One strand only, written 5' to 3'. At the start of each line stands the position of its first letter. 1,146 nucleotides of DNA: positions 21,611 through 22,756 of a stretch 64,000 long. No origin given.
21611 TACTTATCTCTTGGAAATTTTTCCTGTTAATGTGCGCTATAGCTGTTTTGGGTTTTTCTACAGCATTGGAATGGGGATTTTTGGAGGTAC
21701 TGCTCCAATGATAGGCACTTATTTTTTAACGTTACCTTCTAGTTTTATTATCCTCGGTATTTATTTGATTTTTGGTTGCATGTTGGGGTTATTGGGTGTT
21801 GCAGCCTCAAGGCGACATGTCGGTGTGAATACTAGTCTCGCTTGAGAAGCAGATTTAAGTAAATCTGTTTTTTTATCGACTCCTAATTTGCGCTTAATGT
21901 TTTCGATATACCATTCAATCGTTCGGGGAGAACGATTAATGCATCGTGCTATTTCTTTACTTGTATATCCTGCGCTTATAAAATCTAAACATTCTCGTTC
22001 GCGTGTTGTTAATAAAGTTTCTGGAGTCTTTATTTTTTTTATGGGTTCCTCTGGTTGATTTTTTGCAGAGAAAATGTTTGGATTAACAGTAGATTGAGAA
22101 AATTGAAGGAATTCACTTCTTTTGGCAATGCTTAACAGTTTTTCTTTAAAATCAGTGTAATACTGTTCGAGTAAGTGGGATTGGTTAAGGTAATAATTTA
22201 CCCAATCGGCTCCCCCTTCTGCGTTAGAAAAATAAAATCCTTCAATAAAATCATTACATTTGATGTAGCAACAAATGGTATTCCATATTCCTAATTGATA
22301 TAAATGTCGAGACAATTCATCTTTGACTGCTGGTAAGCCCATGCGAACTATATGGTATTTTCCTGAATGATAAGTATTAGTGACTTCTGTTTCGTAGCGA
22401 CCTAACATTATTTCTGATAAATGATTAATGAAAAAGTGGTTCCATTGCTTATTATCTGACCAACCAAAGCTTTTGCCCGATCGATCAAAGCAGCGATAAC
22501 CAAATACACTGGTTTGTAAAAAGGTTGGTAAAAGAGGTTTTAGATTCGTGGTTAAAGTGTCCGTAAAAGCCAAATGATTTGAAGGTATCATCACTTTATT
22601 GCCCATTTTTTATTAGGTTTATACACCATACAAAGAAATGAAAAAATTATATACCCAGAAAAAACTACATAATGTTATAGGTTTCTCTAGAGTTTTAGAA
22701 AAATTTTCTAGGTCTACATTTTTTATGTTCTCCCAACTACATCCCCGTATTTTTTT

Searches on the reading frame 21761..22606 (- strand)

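Call 62: search_protein_families(library=pfam, proteins=[window:21761-22606:-], max_evalue=0.0001)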
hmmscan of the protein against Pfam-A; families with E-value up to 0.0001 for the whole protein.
window:21761-22606:- (281 aa): 1 family
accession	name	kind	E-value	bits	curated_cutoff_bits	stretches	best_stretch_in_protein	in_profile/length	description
PF00196.25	GerE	-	2.9e-14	52.9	23.5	1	198-250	2-54/57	Bacterial regulatory proteins, luxR family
